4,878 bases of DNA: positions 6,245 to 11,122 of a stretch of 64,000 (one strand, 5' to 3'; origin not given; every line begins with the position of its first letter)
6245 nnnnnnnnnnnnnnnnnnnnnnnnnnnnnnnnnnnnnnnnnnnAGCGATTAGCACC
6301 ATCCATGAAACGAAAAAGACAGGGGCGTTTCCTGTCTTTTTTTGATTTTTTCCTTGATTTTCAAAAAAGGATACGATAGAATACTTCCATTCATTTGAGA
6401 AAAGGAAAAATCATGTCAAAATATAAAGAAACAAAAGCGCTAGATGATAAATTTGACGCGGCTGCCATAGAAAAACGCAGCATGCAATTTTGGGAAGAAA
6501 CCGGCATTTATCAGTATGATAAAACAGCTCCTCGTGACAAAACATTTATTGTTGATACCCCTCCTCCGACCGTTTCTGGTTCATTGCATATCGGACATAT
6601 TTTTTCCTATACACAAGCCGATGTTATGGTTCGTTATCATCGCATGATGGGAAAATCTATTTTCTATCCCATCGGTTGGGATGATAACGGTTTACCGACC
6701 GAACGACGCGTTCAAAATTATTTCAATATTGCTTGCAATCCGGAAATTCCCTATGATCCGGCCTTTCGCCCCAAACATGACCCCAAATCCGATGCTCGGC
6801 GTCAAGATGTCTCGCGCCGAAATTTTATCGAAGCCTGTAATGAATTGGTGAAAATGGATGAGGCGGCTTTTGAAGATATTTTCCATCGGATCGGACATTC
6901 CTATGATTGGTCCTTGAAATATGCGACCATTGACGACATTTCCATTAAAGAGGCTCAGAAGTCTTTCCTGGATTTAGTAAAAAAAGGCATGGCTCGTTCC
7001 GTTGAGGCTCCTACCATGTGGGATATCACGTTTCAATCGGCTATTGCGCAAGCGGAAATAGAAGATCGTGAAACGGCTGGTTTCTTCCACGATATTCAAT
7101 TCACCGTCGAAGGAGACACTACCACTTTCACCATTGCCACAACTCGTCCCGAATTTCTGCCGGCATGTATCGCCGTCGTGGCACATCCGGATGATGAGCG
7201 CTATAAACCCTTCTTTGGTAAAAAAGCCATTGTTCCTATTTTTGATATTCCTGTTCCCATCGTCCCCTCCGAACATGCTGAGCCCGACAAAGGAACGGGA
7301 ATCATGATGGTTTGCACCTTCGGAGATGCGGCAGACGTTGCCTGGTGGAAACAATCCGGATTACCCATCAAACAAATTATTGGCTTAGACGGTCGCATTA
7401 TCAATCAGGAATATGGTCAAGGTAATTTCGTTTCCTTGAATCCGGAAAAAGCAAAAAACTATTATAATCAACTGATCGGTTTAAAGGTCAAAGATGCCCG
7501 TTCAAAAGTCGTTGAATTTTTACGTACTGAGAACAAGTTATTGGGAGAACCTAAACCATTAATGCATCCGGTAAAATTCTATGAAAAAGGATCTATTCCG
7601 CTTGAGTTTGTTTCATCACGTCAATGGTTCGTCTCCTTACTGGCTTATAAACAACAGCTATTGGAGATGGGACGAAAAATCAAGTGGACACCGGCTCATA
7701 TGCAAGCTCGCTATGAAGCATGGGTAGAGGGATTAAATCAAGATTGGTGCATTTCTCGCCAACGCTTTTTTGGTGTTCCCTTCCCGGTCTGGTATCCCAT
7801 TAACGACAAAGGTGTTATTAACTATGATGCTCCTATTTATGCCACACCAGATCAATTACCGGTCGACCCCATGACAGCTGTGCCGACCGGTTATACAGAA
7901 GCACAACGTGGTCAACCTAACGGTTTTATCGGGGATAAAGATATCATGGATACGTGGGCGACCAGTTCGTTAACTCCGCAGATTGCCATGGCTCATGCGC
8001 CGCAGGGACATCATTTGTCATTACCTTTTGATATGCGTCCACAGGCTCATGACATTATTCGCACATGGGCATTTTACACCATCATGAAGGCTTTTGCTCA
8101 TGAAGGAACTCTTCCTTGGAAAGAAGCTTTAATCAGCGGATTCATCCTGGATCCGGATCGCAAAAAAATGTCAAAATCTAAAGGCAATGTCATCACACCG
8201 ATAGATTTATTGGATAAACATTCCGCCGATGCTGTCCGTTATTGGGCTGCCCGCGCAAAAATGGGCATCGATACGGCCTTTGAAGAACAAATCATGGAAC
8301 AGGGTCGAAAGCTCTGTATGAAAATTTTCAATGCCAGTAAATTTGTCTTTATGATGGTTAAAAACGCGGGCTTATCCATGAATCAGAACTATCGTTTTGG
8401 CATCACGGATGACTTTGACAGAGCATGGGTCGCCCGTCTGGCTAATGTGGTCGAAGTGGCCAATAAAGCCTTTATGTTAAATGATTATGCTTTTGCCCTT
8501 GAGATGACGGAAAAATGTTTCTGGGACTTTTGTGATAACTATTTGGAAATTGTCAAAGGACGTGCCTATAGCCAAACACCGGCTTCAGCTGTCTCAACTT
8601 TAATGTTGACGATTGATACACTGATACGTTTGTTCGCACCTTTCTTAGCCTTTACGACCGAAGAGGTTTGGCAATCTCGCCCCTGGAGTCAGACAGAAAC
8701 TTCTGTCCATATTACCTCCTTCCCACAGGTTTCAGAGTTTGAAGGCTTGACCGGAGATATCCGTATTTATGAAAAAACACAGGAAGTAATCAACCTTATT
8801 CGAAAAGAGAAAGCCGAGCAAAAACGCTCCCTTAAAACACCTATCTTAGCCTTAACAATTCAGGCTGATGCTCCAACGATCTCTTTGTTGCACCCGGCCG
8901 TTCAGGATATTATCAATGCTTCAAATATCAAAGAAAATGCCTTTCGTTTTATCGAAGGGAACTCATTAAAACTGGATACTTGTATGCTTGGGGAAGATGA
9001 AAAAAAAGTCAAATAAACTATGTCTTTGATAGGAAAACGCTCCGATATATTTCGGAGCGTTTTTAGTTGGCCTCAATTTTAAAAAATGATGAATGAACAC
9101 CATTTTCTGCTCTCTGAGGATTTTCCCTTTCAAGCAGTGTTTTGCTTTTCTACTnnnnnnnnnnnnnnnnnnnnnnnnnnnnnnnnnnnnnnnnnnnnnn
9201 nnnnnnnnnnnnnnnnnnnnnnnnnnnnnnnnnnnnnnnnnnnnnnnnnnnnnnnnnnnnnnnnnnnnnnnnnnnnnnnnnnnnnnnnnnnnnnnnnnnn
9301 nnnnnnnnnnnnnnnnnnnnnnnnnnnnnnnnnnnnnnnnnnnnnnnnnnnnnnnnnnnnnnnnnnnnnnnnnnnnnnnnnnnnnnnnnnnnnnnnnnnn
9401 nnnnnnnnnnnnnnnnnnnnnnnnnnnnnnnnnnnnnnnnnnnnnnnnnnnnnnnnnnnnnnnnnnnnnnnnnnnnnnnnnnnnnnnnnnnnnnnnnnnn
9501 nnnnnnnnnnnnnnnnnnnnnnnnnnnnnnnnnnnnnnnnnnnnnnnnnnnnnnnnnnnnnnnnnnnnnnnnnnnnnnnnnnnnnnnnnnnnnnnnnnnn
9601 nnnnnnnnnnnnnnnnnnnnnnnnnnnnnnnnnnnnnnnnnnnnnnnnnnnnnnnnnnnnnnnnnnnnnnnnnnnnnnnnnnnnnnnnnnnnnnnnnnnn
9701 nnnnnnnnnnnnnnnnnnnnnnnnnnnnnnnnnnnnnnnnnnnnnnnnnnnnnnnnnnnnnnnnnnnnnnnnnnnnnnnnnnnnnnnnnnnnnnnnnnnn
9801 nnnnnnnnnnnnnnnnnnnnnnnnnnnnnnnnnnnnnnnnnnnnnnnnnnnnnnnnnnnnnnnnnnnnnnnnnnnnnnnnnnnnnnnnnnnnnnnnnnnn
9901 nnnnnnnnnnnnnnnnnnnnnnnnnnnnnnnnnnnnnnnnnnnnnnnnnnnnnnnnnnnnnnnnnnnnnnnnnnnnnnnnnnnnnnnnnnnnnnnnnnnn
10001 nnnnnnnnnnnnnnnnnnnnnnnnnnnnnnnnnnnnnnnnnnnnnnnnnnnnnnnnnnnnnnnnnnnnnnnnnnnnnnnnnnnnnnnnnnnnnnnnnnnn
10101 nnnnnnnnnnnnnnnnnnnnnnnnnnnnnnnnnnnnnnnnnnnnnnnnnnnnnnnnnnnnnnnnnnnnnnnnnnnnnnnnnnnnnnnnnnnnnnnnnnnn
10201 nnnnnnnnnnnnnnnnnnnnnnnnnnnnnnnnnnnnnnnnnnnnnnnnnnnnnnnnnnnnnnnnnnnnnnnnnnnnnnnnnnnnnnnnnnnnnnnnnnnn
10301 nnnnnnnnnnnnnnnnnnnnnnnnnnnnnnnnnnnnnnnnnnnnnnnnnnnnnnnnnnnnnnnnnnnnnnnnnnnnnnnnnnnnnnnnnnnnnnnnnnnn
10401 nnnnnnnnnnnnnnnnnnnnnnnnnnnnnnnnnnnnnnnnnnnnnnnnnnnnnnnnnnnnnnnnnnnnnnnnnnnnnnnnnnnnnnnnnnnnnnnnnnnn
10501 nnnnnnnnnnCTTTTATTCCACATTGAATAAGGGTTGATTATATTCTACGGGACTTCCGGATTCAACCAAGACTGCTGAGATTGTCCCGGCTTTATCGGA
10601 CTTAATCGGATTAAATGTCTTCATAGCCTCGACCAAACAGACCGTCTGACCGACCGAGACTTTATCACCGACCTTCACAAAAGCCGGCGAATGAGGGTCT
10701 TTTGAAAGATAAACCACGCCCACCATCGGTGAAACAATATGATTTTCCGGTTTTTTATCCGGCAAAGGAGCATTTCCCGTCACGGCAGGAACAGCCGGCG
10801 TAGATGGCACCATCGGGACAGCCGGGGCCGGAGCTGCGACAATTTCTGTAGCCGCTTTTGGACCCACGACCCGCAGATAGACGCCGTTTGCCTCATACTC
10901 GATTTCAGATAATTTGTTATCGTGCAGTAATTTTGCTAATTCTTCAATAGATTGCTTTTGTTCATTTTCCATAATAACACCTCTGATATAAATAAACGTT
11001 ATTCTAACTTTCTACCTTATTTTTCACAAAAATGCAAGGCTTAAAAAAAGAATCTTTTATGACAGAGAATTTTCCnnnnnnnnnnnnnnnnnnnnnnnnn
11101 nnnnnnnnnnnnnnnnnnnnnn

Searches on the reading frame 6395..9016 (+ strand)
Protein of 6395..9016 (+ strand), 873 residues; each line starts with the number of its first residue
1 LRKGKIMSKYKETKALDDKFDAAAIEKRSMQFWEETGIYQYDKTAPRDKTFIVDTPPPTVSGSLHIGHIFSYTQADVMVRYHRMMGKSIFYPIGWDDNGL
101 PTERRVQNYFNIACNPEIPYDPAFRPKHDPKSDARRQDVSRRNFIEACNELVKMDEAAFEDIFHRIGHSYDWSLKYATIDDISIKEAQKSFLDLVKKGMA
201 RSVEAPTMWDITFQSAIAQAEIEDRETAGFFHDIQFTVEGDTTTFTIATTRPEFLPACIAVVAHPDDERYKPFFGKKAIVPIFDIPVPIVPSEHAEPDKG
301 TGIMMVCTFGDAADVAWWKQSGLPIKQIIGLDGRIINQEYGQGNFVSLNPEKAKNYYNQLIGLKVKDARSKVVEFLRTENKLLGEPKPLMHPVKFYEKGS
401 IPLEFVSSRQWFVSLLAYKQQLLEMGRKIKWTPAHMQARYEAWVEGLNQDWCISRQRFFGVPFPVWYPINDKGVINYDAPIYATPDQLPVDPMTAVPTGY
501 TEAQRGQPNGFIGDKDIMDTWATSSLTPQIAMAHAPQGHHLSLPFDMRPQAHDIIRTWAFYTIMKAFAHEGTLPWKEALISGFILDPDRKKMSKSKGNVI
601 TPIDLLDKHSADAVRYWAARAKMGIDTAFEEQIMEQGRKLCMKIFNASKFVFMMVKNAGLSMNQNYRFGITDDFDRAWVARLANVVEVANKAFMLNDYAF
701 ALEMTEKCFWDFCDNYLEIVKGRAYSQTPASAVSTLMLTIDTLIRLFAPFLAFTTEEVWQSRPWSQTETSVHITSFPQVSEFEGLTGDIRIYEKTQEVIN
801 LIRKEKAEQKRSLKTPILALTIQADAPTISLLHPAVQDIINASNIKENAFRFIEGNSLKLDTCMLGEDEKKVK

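Call 49: search_protein_families(library=pfam, proteins=[window:6395-9016:+], max_evalue=0.00001)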
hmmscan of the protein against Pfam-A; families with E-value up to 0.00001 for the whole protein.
window:6395-9016:+ (873 aa): 4 families
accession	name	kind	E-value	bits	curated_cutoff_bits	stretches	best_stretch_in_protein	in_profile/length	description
PF00133.28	tRNA-synt_1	-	6.1e-82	276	22.7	1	30-628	3-412/414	tRNA synthetases class I (I, L, M and V)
PF08264.19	Anticodon_1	-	5.8e-22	78.6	25.1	1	675-816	1-143/148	Anticodon-binding domain of tRNA ligase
PF09334.17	tRNA-synt_1g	-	4.6e-21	75.5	20.1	1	52-105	2-55/391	tRNA synthetases class I (M)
PF01406.26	tRNA-synt_1e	-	1.7e-06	28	27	0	585-637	247-299/301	tRNA synthetases class I (C) catalytic domain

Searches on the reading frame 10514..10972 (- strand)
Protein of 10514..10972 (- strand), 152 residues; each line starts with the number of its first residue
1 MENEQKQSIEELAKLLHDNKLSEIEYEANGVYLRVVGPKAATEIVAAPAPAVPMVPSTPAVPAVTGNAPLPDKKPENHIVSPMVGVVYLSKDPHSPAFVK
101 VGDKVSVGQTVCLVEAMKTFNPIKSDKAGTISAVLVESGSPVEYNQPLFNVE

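Call 49: search_protein_families(library=pfam, proteins=[window:10514-10972:-], max_evalue=0.00001)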
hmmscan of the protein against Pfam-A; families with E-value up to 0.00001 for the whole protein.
window:10514-10972:- (152 aa): 1 family
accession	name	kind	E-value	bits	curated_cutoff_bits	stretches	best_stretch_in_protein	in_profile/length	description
PF00364.28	Biotin_lipoyl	-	1.5e-20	73.2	22.1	1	78-150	2-72/73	Biotin-requiring enzyme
